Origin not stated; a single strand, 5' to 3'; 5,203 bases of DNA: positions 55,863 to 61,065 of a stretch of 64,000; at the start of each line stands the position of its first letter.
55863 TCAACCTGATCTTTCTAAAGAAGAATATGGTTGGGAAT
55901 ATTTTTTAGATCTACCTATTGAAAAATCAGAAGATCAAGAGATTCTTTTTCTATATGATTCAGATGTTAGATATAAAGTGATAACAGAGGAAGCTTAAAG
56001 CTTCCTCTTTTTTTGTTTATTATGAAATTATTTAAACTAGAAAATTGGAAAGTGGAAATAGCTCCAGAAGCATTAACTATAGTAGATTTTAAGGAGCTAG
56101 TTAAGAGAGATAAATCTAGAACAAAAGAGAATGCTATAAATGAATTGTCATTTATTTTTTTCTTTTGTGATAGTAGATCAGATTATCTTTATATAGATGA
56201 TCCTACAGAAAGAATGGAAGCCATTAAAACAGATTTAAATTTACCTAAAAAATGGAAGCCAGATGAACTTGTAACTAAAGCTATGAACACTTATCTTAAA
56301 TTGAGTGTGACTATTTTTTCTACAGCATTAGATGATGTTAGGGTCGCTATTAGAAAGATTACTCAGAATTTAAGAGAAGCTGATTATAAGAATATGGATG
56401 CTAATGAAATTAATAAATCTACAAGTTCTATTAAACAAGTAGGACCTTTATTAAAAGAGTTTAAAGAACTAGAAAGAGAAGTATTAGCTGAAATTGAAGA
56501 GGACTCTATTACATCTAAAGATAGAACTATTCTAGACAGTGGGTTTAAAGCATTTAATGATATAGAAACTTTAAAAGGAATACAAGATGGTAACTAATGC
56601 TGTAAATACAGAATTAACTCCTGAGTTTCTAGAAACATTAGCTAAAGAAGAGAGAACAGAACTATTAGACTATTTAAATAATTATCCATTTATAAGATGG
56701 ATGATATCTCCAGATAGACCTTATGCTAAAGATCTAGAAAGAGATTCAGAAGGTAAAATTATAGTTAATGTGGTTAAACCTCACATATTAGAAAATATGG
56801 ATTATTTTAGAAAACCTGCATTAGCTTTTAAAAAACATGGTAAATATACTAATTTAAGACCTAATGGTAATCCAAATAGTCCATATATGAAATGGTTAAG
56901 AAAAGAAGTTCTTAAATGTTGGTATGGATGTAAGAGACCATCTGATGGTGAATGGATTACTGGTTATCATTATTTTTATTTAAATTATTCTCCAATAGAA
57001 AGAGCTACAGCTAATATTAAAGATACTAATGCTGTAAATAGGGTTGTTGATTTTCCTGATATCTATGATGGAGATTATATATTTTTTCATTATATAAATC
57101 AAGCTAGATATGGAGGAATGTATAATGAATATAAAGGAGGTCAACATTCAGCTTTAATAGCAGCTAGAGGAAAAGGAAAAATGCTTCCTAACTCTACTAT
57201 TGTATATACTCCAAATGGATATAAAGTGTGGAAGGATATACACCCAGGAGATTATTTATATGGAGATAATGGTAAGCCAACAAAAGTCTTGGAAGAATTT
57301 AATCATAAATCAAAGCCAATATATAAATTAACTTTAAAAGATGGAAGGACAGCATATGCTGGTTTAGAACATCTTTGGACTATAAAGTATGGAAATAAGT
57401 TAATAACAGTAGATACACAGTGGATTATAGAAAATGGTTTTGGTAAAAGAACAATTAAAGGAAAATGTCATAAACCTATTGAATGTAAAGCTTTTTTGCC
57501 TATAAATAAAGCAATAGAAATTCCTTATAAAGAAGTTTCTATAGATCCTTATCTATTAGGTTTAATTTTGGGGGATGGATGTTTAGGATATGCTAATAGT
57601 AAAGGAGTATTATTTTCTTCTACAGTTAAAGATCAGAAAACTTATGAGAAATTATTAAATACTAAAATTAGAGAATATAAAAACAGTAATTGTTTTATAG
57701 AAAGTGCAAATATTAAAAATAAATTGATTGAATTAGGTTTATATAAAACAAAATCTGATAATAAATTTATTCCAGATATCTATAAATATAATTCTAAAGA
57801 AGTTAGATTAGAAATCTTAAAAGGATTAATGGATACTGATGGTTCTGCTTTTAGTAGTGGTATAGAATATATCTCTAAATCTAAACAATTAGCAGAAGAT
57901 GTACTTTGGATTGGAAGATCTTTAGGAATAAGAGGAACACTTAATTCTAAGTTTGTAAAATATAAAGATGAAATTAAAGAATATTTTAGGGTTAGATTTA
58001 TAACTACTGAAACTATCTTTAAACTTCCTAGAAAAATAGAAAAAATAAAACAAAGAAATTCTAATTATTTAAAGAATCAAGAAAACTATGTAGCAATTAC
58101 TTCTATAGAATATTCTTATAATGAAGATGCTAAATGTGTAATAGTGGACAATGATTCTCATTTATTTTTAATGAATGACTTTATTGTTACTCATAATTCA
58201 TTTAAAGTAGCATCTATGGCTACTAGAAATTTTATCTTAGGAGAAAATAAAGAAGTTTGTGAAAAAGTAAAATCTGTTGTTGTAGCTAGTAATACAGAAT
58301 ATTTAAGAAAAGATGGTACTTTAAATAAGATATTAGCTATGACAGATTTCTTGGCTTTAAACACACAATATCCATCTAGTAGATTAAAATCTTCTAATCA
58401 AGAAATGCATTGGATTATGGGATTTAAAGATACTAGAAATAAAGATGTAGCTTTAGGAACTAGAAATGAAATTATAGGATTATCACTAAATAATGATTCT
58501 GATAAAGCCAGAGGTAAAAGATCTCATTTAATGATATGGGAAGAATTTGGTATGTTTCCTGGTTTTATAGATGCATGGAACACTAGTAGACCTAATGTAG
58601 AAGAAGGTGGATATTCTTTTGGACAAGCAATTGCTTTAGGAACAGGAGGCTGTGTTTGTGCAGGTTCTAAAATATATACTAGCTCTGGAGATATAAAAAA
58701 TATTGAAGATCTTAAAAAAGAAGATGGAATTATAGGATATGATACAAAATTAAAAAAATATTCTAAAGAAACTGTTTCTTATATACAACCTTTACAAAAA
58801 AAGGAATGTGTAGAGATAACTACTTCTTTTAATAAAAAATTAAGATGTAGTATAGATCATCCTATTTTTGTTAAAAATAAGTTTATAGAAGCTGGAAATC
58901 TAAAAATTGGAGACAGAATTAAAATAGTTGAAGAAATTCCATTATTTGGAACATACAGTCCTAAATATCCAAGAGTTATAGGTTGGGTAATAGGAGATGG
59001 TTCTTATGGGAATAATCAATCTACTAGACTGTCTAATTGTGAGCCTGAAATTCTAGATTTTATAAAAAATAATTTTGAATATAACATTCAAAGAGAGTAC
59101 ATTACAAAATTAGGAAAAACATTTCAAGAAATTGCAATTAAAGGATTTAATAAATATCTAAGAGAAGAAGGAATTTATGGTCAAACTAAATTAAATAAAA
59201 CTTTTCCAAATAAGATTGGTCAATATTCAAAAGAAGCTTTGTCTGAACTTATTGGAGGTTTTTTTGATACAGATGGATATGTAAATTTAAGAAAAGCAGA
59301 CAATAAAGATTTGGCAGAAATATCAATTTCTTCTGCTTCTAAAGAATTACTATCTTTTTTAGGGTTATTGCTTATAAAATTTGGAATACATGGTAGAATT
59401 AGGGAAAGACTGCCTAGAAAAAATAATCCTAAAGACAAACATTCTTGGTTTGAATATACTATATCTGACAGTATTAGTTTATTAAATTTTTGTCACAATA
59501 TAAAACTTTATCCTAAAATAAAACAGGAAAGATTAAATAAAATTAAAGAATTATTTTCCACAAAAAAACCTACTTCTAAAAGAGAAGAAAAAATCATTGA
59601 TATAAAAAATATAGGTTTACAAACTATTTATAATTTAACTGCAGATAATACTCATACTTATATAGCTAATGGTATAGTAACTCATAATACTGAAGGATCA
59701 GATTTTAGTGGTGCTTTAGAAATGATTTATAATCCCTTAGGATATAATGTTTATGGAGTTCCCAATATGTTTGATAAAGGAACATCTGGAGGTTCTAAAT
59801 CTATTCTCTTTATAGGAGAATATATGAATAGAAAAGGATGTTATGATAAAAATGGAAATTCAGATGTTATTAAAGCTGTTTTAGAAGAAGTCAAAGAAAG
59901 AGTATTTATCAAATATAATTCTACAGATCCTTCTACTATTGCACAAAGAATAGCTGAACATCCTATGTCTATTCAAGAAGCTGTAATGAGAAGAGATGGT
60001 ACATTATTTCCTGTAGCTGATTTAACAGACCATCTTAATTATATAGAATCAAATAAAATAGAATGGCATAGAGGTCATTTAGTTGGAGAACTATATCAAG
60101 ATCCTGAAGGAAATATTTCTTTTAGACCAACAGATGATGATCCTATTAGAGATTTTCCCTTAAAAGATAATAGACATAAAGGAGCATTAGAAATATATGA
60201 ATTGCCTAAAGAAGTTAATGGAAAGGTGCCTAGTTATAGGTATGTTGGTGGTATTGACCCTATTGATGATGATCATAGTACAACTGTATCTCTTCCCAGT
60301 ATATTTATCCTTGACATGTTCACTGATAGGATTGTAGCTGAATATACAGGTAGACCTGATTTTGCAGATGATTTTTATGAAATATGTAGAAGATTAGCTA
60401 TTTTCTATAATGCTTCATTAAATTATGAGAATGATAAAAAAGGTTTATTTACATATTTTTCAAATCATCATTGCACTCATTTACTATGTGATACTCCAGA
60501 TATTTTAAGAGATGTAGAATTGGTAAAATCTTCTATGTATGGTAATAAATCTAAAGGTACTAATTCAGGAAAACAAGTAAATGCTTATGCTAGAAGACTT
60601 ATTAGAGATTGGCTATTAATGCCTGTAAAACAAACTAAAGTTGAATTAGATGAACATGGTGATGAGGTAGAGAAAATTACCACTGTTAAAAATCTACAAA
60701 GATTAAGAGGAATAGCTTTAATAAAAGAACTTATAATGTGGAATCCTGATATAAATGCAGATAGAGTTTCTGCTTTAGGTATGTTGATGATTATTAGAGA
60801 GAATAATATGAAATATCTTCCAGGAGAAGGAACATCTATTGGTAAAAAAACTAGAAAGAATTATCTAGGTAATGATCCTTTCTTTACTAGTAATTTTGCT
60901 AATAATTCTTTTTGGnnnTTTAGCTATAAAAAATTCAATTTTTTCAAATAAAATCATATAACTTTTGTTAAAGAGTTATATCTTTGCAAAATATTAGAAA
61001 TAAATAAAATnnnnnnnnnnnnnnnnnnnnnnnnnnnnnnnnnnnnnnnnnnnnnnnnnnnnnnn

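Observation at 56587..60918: TerL carries two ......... inteins. The first sits in the Walker-A P-loop and appears to begin with Met instead of a nucleophile.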

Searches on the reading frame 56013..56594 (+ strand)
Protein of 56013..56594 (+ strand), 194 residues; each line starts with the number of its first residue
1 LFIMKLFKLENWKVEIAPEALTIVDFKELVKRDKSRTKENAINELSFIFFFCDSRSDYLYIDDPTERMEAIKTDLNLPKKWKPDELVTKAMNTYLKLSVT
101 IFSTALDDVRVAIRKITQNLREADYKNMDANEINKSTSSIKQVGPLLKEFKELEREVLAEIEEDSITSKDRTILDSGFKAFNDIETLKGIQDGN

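Call 51: search_protein_families(library=phrogs, proteins=[window:56013-56594:+], max_evalue=0.00001)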
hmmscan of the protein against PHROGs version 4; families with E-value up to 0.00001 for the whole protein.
window:56013-56594:+ (194 aa): 0 families

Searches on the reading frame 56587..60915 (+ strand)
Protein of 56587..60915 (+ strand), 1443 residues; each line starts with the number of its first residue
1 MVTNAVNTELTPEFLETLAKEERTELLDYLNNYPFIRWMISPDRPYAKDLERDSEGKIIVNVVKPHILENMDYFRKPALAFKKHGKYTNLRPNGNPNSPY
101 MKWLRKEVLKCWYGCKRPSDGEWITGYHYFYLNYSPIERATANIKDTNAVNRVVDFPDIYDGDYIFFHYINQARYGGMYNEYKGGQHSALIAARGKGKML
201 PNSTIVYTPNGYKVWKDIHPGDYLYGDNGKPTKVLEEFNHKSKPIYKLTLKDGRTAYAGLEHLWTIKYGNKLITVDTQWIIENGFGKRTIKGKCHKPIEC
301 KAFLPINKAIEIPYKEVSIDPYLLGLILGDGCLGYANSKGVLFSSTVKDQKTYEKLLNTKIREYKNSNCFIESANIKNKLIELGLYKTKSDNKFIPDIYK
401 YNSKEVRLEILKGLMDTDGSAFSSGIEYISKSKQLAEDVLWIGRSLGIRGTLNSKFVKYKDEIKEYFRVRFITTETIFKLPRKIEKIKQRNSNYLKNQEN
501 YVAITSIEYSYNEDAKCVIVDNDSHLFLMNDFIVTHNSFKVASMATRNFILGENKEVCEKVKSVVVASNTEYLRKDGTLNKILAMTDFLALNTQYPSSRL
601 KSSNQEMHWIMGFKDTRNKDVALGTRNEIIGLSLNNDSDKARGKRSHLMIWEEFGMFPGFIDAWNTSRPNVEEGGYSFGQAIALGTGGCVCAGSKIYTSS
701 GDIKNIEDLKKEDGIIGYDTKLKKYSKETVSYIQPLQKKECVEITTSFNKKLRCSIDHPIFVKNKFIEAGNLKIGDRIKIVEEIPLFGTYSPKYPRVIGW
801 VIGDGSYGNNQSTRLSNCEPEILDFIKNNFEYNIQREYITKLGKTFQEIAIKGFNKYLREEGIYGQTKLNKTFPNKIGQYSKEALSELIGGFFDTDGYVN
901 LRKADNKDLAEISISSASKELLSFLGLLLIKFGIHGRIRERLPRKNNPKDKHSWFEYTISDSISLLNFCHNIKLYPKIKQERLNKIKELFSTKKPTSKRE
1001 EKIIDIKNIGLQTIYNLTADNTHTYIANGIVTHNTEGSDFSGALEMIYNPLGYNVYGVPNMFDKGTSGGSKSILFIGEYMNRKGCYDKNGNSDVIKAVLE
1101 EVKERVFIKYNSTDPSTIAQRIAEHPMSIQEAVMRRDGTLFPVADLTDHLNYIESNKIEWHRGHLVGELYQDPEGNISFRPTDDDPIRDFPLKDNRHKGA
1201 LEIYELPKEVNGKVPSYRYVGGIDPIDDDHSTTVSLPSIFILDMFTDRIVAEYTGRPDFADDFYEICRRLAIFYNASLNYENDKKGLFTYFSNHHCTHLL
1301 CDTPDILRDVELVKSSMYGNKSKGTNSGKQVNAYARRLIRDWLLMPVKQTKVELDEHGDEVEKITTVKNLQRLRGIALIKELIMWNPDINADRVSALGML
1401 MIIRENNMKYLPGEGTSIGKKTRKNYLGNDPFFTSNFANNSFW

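Call 5: search_protein_families(library=pfam, proteins=[window:56587-60915:+], max_evalue=0.1)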
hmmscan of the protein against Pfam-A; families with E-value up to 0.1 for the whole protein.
window:56587-60915:+ (1443 aa): 6 families
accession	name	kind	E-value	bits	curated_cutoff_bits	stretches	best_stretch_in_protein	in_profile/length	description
PF14528.11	LAGLIDADG_3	-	6.8e-24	84.4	22.5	2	886-972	4-81/82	LAGLIDADG-like domain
PF14890.11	Intein_splicing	-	5.3e-18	65.7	35.8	1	703-1034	8-155/155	Intein splicing domain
PF07591.16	PT-HINT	-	1.7e-08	35.2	27.7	1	703-778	8-87/137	Pretoxin HINT domain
PF08517.17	AXH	-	6.1e-05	23.9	33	1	692-765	3-84/116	Ataxin-1 and HBP1 module (AXH)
PF05204.19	Hom_end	-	0.0013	19.3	21.1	0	399-455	6-65/110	Homing endonuclease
PF01079.26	Hint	-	0.02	14.9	29.7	1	681-765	5-91/213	Hint module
